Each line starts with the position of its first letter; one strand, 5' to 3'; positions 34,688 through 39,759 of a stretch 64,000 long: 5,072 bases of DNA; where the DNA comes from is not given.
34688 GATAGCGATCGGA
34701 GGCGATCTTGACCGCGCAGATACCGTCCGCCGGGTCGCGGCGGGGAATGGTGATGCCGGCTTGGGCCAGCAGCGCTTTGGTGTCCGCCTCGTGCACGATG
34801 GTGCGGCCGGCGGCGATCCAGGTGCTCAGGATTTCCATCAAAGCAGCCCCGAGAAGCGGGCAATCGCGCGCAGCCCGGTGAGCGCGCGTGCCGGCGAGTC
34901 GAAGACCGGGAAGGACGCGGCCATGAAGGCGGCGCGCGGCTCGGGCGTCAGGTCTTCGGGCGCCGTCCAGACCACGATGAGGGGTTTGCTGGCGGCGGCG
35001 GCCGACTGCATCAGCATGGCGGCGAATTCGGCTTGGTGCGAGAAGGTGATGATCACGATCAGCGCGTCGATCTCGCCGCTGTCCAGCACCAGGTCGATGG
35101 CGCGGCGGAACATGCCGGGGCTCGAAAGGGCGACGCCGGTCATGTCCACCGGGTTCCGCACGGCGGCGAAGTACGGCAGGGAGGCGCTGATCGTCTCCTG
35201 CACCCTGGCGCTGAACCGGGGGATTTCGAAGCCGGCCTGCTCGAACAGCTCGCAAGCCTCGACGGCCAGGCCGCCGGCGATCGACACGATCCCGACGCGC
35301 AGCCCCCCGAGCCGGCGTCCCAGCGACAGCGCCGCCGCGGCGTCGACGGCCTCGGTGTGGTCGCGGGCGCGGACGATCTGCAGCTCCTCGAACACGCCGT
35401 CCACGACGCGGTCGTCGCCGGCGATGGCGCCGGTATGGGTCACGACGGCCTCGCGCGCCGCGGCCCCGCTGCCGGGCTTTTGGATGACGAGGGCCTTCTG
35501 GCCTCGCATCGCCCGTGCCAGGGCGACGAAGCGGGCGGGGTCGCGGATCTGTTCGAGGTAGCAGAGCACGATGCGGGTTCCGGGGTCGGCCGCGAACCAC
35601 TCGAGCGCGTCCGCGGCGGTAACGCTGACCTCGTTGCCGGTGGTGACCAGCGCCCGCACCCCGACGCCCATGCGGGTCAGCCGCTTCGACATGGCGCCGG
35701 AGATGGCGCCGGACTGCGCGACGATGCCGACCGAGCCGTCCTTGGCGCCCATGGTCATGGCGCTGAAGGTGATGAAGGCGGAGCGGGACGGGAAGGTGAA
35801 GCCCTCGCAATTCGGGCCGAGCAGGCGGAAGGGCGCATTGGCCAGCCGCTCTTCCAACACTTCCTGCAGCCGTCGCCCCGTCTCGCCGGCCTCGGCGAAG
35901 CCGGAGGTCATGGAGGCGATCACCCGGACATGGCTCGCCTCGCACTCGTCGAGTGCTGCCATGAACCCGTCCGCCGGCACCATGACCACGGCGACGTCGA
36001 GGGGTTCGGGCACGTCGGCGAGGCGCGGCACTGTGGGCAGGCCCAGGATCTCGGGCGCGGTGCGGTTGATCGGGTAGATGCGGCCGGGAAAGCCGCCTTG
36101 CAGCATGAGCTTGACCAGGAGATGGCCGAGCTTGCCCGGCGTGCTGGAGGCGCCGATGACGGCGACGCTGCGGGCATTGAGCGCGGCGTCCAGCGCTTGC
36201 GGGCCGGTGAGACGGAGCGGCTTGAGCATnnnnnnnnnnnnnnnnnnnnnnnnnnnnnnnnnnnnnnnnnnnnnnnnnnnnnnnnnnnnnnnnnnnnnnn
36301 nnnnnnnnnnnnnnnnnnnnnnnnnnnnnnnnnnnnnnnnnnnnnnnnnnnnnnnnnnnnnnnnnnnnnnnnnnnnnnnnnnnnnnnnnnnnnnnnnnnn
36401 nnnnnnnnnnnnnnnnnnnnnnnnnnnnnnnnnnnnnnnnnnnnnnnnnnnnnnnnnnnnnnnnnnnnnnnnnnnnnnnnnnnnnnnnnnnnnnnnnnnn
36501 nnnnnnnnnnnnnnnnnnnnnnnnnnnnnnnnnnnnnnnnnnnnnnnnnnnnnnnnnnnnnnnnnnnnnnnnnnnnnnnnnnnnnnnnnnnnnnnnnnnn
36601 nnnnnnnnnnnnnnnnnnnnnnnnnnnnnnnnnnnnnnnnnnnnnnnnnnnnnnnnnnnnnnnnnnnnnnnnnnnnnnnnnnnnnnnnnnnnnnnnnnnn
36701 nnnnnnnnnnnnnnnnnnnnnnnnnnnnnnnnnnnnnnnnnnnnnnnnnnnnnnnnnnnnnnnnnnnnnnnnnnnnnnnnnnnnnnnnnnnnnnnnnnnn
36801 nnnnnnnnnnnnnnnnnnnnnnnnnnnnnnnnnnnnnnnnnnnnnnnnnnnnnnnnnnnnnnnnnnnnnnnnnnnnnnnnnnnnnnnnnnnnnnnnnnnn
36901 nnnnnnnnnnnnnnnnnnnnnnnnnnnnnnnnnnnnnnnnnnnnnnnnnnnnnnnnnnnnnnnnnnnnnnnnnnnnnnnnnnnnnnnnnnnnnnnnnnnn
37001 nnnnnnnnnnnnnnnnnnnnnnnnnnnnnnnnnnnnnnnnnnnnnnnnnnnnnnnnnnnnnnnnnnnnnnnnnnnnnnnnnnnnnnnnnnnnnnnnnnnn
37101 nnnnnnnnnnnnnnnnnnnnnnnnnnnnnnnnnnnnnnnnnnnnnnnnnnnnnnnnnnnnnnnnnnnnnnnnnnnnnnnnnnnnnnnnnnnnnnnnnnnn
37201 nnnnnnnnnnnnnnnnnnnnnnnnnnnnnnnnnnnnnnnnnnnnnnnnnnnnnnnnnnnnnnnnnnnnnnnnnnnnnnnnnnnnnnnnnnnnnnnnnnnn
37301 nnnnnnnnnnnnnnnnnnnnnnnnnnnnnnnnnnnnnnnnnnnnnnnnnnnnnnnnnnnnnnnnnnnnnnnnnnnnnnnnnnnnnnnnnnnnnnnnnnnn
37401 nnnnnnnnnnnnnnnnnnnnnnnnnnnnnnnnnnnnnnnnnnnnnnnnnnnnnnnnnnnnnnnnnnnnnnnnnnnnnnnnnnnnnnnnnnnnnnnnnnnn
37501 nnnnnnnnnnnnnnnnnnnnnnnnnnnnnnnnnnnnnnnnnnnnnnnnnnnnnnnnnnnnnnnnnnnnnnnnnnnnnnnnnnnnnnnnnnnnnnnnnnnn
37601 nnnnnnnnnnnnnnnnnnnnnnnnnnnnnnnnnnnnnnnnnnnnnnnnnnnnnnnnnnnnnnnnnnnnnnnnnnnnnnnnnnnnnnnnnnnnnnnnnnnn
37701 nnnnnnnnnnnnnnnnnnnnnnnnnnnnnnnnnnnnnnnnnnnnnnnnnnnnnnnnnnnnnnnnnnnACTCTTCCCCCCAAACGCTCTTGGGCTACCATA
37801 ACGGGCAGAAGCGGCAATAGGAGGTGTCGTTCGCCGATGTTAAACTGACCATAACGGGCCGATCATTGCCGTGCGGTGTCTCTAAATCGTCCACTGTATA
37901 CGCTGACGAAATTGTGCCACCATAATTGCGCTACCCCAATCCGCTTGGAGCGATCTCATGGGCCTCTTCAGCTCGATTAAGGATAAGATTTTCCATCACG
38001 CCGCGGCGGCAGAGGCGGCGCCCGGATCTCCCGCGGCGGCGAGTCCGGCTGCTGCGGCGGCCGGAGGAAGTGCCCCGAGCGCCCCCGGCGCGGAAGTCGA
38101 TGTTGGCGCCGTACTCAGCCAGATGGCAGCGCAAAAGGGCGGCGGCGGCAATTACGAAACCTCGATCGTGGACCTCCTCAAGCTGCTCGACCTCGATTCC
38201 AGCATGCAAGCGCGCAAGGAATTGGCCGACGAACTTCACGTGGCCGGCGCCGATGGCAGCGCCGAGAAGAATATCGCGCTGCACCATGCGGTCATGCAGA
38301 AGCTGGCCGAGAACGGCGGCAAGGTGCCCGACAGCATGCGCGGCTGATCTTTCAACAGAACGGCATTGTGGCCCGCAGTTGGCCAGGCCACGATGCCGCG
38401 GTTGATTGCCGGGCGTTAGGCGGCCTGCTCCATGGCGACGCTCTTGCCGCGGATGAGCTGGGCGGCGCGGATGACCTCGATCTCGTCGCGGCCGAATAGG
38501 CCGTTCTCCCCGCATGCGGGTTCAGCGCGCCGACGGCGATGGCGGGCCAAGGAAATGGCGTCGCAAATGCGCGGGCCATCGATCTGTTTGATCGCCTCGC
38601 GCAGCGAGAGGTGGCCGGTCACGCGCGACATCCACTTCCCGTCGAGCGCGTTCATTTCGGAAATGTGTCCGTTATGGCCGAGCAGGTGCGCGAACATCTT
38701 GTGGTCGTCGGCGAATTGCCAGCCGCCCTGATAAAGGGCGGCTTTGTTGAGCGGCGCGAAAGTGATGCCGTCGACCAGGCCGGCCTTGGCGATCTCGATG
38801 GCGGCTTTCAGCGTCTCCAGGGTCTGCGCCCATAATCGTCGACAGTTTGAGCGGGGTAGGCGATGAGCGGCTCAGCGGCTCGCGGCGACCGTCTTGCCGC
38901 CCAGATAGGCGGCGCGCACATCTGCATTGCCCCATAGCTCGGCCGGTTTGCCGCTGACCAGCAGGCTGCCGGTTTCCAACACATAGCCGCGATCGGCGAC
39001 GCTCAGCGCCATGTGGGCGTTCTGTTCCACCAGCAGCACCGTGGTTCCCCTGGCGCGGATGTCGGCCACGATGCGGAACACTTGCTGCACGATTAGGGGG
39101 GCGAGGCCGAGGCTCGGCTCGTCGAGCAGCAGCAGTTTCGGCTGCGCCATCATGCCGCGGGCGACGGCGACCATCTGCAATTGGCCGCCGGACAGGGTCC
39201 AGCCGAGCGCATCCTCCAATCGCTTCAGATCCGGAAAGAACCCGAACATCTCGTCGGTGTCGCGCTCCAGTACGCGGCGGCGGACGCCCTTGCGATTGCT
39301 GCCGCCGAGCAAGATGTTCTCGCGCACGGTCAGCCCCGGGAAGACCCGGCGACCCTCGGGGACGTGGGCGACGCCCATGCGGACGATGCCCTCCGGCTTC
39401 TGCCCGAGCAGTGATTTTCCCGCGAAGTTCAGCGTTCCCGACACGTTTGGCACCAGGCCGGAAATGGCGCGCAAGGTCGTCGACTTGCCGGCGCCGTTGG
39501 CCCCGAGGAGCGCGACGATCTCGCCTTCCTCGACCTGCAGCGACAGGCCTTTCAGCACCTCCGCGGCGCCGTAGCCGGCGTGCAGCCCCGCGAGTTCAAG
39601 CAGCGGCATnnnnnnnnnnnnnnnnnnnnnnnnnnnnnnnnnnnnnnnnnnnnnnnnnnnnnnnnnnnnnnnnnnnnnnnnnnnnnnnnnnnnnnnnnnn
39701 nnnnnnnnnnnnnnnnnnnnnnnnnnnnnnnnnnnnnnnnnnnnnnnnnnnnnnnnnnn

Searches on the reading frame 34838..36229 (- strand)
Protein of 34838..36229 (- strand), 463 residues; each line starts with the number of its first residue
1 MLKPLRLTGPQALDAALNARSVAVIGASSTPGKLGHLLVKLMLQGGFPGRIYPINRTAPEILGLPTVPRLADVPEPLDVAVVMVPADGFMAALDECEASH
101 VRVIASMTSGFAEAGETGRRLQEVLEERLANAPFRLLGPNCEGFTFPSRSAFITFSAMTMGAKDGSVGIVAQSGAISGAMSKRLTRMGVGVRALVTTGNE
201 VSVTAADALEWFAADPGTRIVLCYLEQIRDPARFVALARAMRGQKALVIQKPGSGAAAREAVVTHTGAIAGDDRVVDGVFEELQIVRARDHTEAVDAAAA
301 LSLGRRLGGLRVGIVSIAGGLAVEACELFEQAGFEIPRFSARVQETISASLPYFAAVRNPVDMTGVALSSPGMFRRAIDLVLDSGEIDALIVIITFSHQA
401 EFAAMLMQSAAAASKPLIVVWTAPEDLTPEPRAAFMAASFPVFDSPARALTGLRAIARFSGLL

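Call 85: search_protein_families(library=pfam, proteins=[window:34838-36229:-], max_evalue=0.00001)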
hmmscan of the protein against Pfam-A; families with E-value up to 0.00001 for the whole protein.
window:34838-36229:- (463 aa): 3 families
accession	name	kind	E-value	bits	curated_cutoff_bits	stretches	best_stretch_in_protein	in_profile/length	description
PF13607.11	Succ_CoA_lig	-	2e-38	131.7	27.4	1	165-301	2-138/138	Succinyl-CoA ligase like flavodoxin domain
PF13380.12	CoA_binding_2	-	8.1e-19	68.6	22.8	1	20-144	1-113/116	CoA binding domain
PF02629.25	CoA_binding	-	4.7e-09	37.3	22.3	1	20-110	4-97/97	CoA binding domain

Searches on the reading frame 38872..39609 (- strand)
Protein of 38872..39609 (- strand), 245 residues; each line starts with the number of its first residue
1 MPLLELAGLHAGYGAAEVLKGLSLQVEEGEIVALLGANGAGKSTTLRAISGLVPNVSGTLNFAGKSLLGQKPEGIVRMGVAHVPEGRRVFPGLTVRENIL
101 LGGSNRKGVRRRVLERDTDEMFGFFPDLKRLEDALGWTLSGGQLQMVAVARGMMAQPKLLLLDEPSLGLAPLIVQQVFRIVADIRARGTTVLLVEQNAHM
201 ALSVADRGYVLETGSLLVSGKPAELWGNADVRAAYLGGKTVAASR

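Call 85: search_protein_families(library=pfam, proteins=[window:38872-39609:-], max_evalue=0.00001)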
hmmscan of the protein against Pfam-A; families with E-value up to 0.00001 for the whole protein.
window:38872-39609:- (245 aa): 2 families
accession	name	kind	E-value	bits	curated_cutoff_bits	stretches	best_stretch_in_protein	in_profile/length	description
PF00005.33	ABC_tran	-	2.1e-29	103.3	25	1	19-166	1-136/137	ABC transporter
PF13304.12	AAA_21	-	1.8e-08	35.2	27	0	31-66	1-39/304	AAA domain, putative AbiEii toxin, Type IV TA system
